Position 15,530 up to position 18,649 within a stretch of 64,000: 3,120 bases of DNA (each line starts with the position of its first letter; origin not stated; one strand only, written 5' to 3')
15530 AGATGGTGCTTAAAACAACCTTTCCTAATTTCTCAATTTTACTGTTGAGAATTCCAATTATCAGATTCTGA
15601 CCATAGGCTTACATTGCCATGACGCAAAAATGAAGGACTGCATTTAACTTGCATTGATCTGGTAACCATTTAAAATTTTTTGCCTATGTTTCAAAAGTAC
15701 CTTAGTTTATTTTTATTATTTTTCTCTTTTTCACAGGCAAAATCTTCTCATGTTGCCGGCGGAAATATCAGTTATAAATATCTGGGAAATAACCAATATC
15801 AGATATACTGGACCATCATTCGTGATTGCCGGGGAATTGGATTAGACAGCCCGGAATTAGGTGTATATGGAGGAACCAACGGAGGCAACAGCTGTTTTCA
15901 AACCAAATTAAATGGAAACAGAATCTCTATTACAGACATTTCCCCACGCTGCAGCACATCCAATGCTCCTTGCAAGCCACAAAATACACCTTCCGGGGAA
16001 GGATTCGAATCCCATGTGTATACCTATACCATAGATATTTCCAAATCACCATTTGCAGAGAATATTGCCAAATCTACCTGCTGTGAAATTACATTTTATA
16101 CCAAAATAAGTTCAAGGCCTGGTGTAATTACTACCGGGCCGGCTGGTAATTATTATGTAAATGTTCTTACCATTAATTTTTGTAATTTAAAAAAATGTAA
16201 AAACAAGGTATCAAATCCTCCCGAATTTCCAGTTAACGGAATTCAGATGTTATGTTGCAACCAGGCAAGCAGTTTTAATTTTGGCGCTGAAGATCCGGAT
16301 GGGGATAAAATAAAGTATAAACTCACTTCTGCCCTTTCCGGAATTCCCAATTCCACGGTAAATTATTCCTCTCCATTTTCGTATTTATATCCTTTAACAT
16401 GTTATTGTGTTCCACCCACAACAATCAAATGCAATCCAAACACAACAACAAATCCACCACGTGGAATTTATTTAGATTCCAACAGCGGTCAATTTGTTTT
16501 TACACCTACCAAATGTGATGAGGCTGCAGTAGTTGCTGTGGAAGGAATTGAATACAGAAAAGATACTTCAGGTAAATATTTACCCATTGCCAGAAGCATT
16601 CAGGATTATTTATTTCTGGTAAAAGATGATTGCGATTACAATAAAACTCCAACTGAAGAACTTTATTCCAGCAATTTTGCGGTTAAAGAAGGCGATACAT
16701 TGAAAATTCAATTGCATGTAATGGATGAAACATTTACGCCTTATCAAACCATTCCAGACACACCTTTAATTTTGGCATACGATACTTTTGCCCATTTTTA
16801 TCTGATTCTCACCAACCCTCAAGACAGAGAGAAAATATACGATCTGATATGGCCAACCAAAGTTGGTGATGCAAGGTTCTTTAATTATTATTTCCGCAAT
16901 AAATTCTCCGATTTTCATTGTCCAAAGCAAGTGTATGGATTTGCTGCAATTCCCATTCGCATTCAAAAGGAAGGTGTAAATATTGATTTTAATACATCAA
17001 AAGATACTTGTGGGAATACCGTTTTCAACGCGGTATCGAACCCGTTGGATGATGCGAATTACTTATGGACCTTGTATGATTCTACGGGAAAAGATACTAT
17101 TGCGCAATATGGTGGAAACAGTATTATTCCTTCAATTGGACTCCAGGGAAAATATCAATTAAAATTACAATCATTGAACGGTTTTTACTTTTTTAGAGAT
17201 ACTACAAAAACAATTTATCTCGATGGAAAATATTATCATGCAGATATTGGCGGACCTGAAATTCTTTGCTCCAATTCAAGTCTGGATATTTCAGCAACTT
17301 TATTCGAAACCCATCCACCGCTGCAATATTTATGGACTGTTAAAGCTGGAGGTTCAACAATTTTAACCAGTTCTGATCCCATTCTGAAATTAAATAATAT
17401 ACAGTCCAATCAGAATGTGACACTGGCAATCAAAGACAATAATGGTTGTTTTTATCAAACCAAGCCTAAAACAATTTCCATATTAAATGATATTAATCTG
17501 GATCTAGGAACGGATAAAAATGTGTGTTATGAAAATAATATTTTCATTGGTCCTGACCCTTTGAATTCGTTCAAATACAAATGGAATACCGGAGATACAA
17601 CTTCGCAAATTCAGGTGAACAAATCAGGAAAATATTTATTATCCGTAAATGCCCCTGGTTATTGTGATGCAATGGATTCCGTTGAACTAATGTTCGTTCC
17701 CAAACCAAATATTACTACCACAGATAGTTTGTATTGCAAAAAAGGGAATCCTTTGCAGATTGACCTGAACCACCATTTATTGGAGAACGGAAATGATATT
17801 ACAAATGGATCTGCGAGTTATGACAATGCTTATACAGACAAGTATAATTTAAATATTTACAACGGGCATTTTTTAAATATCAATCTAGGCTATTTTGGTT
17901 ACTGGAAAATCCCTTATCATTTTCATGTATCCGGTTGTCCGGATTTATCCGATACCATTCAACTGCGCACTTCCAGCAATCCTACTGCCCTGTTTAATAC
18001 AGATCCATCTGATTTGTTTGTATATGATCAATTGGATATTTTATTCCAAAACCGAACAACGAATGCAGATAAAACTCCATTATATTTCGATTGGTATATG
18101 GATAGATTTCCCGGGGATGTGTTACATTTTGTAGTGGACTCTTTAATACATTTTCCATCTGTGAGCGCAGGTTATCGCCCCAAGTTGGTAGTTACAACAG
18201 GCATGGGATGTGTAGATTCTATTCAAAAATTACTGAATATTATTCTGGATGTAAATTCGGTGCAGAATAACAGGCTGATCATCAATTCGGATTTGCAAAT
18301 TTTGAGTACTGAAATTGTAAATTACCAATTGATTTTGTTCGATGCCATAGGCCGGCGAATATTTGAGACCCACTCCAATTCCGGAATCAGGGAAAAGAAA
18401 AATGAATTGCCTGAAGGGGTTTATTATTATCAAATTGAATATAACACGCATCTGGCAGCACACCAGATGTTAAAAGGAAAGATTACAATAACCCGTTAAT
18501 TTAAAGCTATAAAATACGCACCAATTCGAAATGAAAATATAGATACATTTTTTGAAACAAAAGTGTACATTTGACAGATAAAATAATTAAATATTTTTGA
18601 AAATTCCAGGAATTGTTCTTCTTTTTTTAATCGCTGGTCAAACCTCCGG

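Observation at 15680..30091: Five tandem, same-strand paralogs of a large cysteine-rich T9SS cargo protein next to gldAFG/sprA, candidate undescribed adhesin system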

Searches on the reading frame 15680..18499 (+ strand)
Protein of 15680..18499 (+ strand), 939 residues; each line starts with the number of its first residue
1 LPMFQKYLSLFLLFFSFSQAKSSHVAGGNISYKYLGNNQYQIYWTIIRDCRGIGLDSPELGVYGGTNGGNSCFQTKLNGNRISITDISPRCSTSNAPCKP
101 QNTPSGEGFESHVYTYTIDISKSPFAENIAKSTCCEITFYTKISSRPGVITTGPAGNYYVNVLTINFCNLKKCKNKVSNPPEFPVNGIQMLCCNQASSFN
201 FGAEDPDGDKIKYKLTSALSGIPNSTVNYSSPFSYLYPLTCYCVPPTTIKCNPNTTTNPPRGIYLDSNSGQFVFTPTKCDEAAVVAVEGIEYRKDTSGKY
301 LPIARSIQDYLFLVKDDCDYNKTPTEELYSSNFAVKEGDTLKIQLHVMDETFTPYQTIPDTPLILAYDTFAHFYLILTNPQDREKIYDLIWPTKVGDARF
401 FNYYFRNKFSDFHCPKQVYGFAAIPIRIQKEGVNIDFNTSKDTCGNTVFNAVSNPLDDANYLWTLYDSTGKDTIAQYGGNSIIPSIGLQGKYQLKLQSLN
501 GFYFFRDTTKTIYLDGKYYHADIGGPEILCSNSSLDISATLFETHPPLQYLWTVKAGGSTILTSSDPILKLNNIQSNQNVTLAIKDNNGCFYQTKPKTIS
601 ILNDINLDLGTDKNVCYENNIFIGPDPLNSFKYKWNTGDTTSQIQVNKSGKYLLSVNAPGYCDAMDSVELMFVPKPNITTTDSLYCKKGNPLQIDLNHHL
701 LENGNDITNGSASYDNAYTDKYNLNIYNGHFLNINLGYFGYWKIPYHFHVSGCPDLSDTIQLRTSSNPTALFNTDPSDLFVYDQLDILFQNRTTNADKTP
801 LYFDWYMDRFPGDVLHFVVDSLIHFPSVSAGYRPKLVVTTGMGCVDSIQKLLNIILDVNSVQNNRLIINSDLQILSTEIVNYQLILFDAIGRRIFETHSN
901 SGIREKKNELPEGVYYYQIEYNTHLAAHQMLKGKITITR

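Call 4: search_protein_families(library=pfam, proteins=[window:15680-18499:+], max_evalue=0.1)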
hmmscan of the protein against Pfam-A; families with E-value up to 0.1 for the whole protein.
window:15680-18499:+ (939 aa): 2 families
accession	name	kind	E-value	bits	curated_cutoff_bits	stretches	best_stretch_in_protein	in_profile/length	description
PF13585.12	CHU_C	-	6.7e-05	23.4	27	1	868-924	14-75/86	CHU_C Type IX secretion signal domain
PF08308.17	PEGA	-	0.028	14.7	20.8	0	636-670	21-55/71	PEGA domain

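Call 5: search_protein_families(library=ncbifam, proteins=[window:15680-18499:+], max_evalue=0.1)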
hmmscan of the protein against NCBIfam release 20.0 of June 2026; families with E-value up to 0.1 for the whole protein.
window:15680-18499:+ (939 aa): 1 family
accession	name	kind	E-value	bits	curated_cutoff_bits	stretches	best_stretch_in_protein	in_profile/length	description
TIGR04183.1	Por_Secre_tail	domain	0.0001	22.2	23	1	872-925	11-64/72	T9SS type A sorting domain-containing protein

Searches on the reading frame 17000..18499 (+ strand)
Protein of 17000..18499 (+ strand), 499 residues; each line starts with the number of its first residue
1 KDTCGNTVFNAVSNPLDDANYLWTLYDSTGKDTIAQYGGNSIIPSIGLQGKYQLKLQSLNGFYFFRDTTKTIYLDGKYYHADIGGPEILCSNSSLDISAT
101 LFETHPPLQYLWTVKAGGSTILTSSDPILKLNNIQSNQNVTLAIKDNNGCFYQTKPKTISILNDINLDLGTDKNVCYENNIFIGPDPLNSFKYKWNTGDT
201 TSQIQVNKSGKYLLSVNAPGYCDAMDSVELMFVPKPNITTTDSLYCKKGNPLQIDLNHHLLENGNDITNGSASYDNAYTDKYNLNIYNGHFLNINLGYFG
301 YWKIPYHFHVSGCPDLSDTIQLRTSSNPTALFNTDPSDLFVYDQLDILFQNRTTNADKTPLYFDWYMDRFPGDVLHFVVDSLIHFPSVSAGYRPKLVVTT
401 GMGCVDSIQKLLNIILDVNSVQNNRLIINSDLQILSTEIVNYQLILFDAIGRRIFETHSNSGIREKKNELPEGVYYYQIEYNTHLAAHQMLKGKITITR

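Call 67: search_protein_families(library=pfam, proteins=[window:17000-18499:+], max_evalue=1)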
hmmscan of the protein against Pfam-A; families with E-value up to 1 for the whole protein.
window:17000-18499:+ (499 aa): 2 families
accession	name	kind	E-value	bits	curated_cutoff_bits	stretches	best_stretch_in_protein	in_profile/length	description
PF13585.12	CHU_C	-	3.1e-05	24.5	27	1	428-484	14-75/86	CHU_C Type IX secretion signal domain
PF08308.17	PEGA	-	0.022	15.1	20.8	1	196-230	21-55/71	PEGA domain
